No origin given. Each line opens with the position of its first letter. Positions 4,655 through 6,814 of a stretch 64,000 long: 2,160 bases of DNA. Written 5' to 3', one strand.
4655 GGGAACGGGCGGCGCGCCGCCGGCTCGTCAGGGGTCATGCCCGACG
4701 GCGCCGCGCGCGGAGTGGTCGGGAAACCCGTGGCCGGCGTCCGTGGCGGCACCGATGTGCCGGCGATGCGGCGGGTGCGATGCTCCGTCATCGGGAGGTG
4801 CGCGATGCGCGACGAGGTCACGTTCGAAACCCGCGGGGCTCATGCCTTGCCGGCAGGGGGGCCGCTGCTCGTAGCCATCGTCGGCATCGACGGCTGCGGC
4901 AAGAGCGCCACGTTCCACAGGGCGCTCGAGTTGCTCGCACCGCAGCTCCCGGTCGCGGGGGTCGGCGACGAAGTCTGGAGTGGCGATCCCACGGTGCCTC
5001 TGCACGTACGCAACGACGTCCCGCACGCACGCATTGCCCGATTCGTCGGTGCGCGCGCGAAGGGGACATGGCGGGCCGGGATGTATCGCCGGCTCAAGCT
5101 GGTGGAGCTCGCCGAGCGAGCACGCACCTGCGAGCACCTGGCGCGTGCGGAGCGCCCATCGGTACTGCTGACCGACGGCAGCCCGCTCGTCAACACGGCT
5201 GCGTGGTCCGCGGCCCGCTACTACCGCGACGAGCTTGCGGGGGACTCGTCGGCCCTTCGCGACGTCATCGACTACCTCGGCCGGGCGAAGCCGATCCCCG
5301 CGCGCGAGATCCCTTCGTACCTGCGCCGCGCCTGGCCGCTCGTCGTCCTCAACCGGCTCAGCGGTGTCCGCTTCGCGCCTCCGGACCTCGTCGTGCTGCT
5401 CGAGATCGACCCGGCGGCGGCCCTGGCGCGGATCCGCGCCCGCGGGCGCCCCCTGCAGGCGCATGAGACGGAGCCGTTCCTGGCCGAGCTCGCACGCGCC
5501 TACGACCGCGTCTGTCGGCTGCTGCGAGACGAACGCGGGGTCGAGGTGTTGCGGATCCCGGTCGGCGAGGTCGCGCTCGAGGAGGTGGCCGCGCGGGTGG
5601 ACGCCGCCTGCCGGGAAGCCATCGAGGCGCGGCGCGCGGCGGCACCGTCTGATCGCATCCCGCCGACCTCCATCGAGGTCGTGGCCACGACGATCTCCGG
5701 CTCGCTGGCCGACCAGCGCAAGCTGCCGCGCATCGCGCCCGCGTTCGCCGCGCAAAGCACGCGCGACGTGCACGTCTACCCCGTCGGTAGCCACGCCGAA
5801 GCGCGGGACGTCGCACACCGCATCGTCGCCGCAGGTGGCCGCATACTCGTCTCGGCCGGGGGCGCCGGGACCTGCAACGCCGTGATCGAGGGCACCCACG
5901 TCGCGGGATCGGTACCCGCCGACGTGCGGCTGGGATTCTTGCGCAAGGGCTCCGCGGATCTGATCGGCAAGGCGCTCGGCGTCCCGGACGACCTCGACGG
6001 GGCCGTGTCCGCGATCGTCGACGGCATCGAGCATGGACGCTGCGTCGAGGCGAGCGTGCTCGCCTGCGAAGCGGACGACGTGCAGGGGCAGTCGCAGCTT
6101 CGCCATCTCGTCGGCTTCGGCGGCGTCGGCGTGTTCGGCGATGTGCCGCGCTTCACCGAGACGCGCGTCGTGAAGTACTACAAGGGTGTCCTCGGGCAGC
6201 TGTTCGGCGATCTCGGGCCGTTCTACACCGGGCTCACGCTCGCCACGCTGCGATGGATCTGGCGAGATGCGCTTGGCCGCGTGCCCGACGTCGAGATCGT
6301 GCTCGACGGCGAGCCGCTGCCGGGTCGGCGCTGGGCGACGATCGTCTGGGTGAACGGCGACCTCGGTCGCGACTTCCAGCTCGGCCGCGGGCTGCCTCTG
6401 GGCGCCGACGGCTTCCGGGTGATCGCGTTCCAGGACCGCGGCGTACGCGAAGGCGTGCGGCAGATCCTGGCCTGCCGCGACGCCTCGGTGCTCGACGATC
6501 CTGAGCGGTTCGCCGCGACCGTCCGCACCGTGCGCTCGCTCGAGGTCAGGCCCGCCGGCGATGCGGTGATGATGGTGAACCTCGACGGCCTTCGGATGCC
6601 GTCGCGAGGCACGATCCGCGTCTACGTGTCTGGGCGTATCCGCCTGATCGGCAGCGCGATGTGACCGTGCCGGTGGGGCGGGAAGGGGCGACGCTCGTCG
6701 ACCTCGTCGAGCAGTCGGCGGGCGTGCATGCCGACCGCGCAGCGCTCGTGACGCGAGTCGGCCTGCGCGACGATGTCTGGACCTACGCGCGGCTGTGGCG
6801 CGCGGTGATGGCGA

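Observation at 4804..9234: Coupled P-loop kinase/DAGK-like fusion plus ligase-ACP-acyltransferase gene: candidate self-contained lipid acylation module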

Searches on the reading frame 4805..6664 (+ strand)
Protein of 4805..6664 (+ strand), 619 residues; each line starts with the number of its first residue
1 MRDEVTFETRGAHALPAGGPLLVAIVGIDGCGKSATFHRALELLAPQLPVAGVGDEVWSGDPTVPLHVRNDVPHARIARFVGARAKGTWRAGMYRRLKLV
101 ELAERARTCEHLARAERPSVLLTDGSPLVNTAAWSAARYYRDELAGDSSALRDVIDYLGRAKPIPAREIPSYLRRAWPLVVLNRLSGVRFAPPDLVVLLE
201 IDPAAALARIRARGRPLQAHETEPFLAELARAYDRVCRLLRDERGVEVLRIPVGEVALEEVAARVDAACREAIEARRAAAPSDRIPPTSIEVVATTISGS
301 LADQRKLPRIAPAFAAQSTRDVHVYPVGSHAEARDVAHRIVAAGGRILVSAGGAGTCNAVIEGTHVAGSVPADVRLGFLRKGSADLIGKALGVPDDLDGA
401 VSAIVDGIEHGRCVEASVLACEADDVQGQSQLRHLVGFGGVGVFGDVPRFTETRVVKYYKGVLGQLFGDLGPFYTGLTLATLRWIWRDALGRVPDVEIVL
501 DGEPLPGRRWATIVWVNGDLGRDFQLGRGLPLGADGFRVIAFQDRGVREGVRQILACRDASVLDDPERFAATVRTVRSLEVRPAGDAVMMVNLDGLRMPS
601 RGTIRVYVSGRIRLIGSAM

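Call 8: search_protein_families(library=pfam, proteins=[window:4805-6664:+], max_evalue=0.1)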
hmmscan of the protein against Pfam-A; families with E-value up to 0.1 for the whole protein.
window:4805-6664:+ (619 aa): 2 families
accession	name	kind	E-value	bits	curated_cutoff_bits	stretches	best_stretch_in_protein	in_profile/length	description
PF00781.29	DAGK_cat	-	4.5e-09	36.4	23.6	1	297-408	9-116/125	Diacylglycerol kinase catalytic domain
PF02223.23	Thymidylate_kin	-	0.00034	20.8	27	1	192-238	117-164/185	Thymidylate kinase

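Call 9: search_protein_families(library=ncbifam, proteins=[window:4805-6664:+], max_evalue=0.1)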
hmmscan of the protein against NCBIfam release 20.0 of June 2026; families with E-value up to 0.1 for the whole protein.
window:4805-6664:+ (619 aa): 12 families
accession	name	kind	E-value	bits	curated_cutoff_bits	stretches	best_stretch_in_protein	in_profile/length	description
NF002033.0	PRK00861.1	subfamily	4.2e-09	35.5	293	1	297-408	21-125/328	putative lipid kinase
NF009874.0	PRK13337.1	equivalog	2.3e-06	26.7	385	1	321-408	35-119/305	diacylglycerol kinase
TIGR00041.1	DTMP_kinase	equivalog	2.5e-05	24.1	83.25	1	192-236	128-173/196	dTMP kinase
NF009603.0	PRK13055.1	subfamily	0.00016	20.8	342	1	330-396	45-108/335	diacylglycerol kinase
NF009604.0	PRK13057.1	equivalog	0.0016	17.4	274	1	329-408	47-120/302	lipid kinase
TIGR00147.1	TIGR00147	subfamily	0.0052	15.8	118.65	1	299-408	13-119/296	YegS/Rv2252/BmrU family lipid kinase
NF009602.0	PRK13054.1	equivalog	0.0054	15.9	284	1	333-407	45-118/301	lipid kinase YegS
TIGR03702.1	lip_kinase_YegS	equivalog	0.01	14.9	387.45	1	322-407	30-114/295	lipid kinase YegS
NF009605.0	PRK13059.1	equivalog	0.01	14.8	313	1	336-407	48-116/295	putative lipid kinase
NF009025.0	PRK12361.1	equivalog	0.028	12.6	505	1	292-421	246-368/546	hypothetical protein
NF008420.0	PRK11247.1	equivalog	0.043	13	395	0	21-107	39-128/257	aliphatic sulfonates ABC transporter ATP-binding protein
NF040993.1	MamU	equivalog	0.087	12.2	400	0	316-407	31-117/296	lipid kinase MamU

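Call 13: find_homologous_proteins(query=window:4805-6664:+, max_evalue=0.00001)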
Query window:4805-6664:+ (619 aa): 228 proteins with E <= 0.00001 among 8000 candidates; the best 120 are listed.
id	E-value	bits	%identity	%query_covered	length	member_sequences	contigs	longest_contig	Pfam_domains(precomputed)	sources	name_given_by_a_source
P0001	0.0e+0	1367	100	100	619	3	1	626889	PF00781.30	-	-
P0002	1.6e-213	729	58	98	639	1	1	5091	PF00781.30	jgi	jgi:diacylglycerol kinase family enzyme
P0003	2.7e-213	728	58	96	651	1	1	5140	PF00781.30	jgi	jgi:diacylglycerol kinase family enzyme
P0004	1.9e-208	712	57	97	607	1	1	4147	PF00781.30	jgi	jgi:diacylglycerol kinase family enzyme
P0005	2.4e-208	712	56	96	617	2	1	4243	PF00781.30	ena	-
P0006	4.4e-203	695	56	97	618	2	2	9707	PF02223.24,PF00781.30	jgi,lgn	-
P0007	2.4e-202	692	54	98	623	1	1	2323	PF02223.24,PF00781.30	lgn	-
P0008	2.3e-201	689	55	96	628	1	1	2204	PF00781.30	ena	-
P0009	3.4e-201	688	55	96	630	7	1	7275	PF02223.24,PF00781.30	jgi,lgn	jgi:diacylglycerol kinase family enzyme/thymidylate kinase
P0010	6.4e-201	687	54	97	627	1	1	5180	PF00781.30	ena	-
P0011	8.0e-201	687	55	96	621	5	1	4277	PF00781.30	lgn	-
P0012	3.4e-200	685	54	97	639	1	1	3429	PF00781.30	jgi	jgi:diacylglycerol kinase family enzyme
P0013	8.8e-200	684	54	96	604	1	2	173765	PF02223.24,PF00781.30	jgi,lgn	-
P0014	9.0e-199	680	54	96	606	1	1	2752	PF00781.30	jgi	-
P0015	5.5e-198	678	55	96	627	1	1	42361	PF02223.24,PF00781.30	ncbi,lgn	ncbi:MAG: diacylglycerol kinase family protein [Nitrolancea sp.]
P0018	2.8e-197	675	55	97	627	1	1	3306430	PF02223.24,PF00781.30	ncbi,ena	-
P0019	5.7e-197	674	56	96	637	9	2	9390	PF02223.24,PF00781.30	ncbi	-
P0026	2.6e-194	666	53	96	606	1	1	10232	PF02223.24,PF00781.30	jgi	jgi:diacylglycerol kinase family enzyme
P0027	4.8e-194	665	53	96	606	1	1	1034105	PF02223.24,PF00781.30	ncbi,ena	-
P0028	7.2e-194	664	55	96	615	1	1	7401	PF02223.24,PF00781.30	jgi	jgi:thymidylate kinase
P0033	1.7e-192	660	56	97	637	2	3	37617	PF02223.24,PF00781.30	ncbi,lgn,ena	-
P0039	6.4e-192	658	52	96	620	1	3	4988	PF02223.24,PF00781.30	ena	-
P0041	1.0e-191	657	54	95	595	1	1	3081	PF02223.24,PF00781.30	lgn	-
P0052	6.7e-190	651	54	97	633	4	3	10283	PF02223.24,PF00781.30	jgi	-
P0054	1.7e-189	650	55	96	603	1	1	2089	PF02223.24,PF00781.30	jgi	jgi:diacylglycerol kinase family enzyme/thymidylate kinase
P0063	9.3e-188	644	51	96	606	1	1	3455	PF02223.24,PF00781.30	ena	-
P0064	1.2e-187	644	52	97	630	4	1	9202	PF02223.24,PF00781.30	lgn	-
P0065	1.7e-187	643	51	96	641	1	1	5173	PF02223.24,PF00781.30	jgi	jgi:diacylglycerol kinase family enzyme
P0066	1.8e-187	643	50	97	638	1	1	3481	PF02223.24,PF00781.30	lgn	-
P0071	1.7e-186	640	51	96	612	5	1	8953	PF02223.24,PF00781.30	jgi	jgi:diacylglycerol kinase family enzyme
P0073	4.7e-186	638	53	95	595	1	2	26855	PF02223.24,PF00781.30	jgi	-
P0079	1.4e-185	637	55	96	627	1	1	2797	PF02223.24,PF00781.30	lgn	-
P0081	1.8e-185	636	51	96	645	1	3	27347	PF02223.24,PF00781.30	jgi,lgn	jgi:diacylglycerol kinase family enzyme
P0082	2.1e-185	636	52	96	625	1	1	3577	PF02223.24,PF00781.30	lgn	-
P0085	4.1e-185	635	53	96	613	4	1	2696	PF02223.24,PF00781.30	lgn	-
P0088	2.5e-184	633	52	97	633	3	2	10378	PF02223.24,PF00781.30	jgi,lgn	jgi:diacylglycerol kinase family enzyme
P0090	9.8e-184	631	51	96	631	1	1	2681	PF02223.24,PF00781.30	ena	-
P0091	2.6e-183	629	55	96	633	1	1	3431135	PF00781.30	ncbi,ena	-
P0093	1.6e-182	627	50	96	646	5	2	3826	PF02223.24,PF00781.30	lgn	-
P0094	1.8e-182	627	53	97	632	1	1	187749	PF02223.24,PF00781.30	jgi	jgi:diacylglycerol kinase family enzyme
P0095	1.9e-182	627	50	97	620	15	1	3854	PF02223.24,PF00781.30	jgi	jgi:diacylglycerol kinase family enzyme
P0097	2.4e-182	626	50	97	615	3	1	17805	PF02223.24,PF00781.30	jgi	-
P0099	4.6e-182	625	52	96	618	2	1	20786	PF02223.24,PF00781.30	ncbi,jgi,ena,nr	ncbi:MAG: diacylglycerol kinase family protein [Acidimicrobiia bacterium]|nr:diacylglycerol kinase f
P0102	2.7e-181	623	52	97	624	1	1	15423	PF02223.24,PF00781.30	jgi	jgi:diacylglycerol kinase family enzyme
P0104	1.1e-180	621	50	96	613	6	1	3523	PF02223.24,PF00781.30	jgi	jgi:diacylglycerol kinase family enzyme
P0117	2.0e-178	613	52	99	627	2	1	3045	PF02223.24,PF00781.30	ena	-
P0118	3.9e-178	612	51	96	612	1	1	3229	PF02223.24,PF00781.30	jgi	jgi:diacylglycerol kinase family enzyme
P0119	8.6e-178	611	51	96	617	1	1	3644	PF02223.24,PF00781.30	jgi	jgi:hypothetical protein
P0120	9.2e-178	611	51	96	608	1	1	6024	PF02223.24,PF00781.30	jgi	jgi:diacylglycerol kinase family enzyme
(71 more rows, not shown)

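Call 16: find_related_loci(query=A1, collection=genome_contigs, flank=10000)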
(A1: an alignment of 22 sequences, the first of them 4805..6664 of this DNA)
Query A1 (619 aa) in genome_contigs; peptide patterns used: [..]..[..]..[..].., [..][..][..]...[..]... (x = any residue, [..] = any of these).
213 stretches matched a pattern; 122 encode a relative of the query (tblastn E <= 1e-3); the best 80 are kept; 80 distinct loci.
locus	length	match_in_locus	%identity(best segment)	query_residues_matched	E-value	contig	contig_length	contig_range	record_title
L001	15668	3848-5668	55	21-615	0e+0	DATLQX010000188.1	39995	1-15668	MAG TPA_asm: Chloroflexota bacterium isolate SMAG_U13889 k141_927168, whole genome shotgun sequence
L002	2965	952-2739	53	20-615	0e+0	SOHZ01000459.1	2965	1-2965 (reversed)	MAG: Anaerolineales bacterium isolate E26_bin7 NODE_3001_length_2965_cov_17.230928, whole genome shotgun sequence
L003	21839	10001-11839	54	4-615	0e+0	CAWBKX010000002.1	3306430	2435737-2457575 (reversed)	MAG: uncultured Chloroflexia bacterium isolate MFD02416.bin.1.37 genome assembly, contig: contig_64959, whole genome sho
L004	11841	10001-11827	52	7-615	0e+0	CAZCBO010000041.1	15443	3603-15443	MAG TPA_asm: uncultured Acidimicrobiaceae bacterium isolate SRP321284_co1_83 genome assembly, contig: NODE_4672_length_1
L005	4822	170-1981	53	16-615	0e+0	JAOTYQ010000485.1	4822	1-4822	MAG: Acidimicrobiia bacterium isolate 21_Jan_SF_Bin50 21_Jan_SF_Bin50_scaffold_19851_c1, whole genome shotgun sequence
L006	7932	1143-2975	52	11-615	0e+0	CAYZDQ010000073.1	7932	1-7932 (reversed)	MAG TPA_asm: uncultured Anaerolineaceae bacterium isolate SRP167671_co1_166 genome assembly, contig: NODE_10883_length_7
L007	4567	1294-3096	56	16-615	0e+0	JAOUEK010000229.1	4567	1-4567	MAG: Thermoleophilia bacterium isolate 4_1_Jan_SF_Bin61 4_1_Jan_SF_Bin61_scaffold_10258_c1, whole genome shotgun sequenc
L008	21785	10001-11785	53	21-615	0e+0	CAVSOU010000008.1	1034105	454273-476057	MAG: uncultured bacterium isolate MFD01476.bin.2.33 genome assembly, contig: contig_18357, whole genome shotgun sequence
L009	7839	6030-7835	53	20-612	0e+0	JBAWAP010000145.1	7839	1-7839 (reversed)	MAG: Anaerolineae bacterium isolate MFD04381_ilm_asm_bin11 k127_5975, whole genome shotgun sequence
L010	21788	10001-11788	51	21-615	0e+0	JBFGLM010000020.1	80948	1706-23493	MAG: Acidimicrobiia bacterium isolate Mix_sand03.2021.01.D.83 k141_422329_length_80948_cov_22.6628, whole genome shotgun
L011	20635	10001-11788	53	16-615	0e+0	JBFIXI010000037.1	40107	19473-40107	MAG: Acidimicrobiia bacterium isolate Mix_sand14.2021.12.D.36 k141_2496044_length_40107_cov_16.9946, whole genome shotgu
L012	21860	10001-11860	51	20-615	2e-180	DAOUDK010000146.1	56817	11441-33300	MAG TPA_asm: Anaerolineae bacterium isolate M42_99 k117_1998425, whole genome shotgun sequence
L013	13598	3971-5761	56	21-617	6e-180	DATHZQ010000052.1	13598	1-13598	MAG TPA_asm: Acidimicrobiia bacterium isolate SMAG_U16242 k141_269463, whole genome shotgun sequence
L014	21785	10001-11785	55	20-615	2e-179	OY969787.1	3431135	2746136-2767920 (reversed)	MAG: uncultured Actinomycetes bacterium isolate MFD09779.bin.c.1 genome assembly, chromosome: 1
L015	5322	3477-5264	51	20-616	0e+0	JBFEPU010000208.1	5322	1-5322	MAG: Anaerolineae bacterium isolate Mix_mud05.2021.03.19 k141_657809_length_5322_cov_15.5325, whole genome shotgun seque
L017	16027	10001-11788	52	20-615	3e-178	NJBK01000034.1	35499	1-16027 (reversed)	MAG: Chloroflexi bacterium B3_Chlor 785, whole genome shotgun sequence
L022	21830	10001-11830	50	10-615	7e-174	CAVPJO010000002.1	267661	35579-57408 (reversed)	MAG: uncultured Chloroflexia bacterium isolate MFD09964.bin.2.79 genome assembly, contig: contig_11105, whole genome sho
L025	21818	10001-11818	49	10-615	5e-171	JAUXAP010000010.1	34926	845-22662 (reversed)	MAG: Dehalococcoidia bacterium isolate CSMAG_2765 CSMAG_2765_k141_948582_length_34926_cov_13.9816, whole genome shotgun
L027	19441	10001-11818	50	20-615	7e-168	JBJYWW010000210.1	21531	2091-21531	MAG: Anaerolineae bacterium isolate S0_2_050615r3r5_48 S0_2_050615r3r5_48_000000000210, whole genome shotgun sequence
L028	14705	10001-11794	50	22-615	2e-166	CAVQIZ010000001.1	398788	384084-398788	MAG: uncultured Chloroflexia bacterium isolate MFD09779.bin.2.43 genome assembly, contig: contig_10878, whole genome sho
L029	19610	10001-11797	50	21-615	2e-166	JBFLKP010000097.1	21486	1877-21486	MAG: Candidatus Limnocylindrales bacterium isolate RS2.bin12 k97_127468, whole genome shotgun sequence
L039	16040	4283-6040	36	14-615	8e-113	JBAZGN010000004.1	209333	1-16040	MAG: Candidatus Omnitrophota bacterium isolate SO_2017_LW3_46 NODE_82_length_209333_cov_3.960527_LW162_2017, whole genom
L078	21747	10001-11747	38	22-618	8e-81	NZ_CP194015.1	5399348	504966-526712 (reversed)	Amphritea sp. HPY chromosome, complete genome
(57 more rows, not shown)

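Call 23: search_protein_families(library=pfam, proteins=[L078:3887-4825:+, L078:5190-6158:-, L078:6789-7913:-, L078:8484-9329:+, L078:9326-10759:+, L078:10734-11750:+, L078:11789-12676:-, L078:12877-13629:+, L078:13629-14258:+, L078:14766-16085:-], max_evalue=0.01)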
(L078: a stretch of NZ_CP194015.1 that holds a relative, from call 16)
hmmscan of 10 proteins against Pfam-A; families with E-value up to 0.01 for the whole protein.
L078:3887-4825:+ (312 aa): 2 families
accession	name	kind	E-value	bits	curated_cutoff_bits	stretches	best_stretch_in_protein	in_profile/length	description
PF03466.25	LysR_substrate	-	2.2e-28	99.5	28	1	100-311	5-208/209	LysR substrate binding domain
PF00126.33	HTH_1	-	3.3e-18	65.8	26.6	1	13-71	1-59/60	Bacterial regulatory helix-turn-helix protein, lysR family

L078:5190-6158:- (322 aa): 1 family
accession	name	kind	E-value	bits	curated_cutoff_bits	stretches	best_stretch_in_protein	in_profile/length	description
PF08238.18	Sel1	-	1.6e-39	133.3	30.7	3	79-113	1-35/36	Sel1 repeat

L078:6789-7913:- (374 aa): 0 families

L078:8484-9329:+ (281 aa): 1 family
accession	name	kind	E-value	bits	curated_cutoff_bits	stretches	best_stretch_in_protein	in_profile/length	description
PF01148.25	CTP_transf_1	-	0.0005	20.4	24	1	39-185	7-155/264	Cytidylyltransferase family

L078:9326-10759:+ (477 aa): 6 families
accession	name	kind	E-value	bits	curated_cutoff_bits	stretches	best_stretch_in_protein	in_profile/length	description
PF01553.26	Acyltransferase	-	6.6e-23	81.4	23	1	29-158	2-130/132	Acyltransferase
PF02223.23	Thymidylate_kin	-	1.5e-09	38.3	27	1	378-441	105-168/185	Thymidylate kinase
PF01712.25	dNK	-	0.00015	22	27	0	389-467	121-196/203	Deoxynucleoside kinase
PF13671.12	AAA_33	-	0.00017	22.3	27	0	226-289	1-64/143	AAA domain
PF13238.12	AAA_18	-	0.00019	22.3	29.4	0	227-252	1-25/128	AAA domain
PF13191.12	AAA_16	-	0.0028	18.6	32.6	1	219-292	19-87/167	AAA ATPase domain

L078:10734-11750:+ (338 aa): 1 family
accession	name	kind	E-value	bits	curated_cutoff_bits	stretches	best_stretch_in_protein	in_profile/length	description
PF00781.29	DAGK_cat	-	4.8e-11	42.8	23.6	1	13-128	4-115/125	Diacylglycerol kinase catalytic domain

L078:11789-12676:- (295 aa): 2 families
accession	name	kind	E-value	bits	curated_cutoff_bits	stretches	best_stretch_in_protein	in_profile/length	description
PF03641.19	Lysine_decarbox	-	1e-24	87.6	27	1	143-269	1-127/131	Possible lysine decarboxylase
PF18306.6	LDcluster4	-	1.5e-08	34.9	26.3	1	128-213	29-111/151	SLOG cluster4 family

L078:12877-13629:+ (250 aa): 1 family
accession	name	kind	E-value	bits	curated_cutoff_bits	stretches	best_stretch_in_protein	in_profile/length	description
PF05875.18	Ceramidase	-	1.6e-13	51.1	32.5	1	11-199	17-227/259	Ceramidase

L078:13629-14258:+ (209 aa): 0 families

L078:14766-16085:- (439 aa): 3 families
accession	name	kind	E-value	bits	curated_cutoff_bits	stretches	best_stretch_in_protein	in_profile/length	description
PF13458.12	Peripla_BP_6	-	4.5e-38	132.2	31.7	1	48-390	3-327/343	Periplasmic binding protein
PF13433.12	Peripla_BP_5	-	1.5e-08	34.6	27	1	48-138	2-86/363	Periplasmic binding protein domain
PF01094.35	ANF_receptor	-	0.0012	18.4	25.4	1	72-284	8-203/353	Receptor family ligand binding region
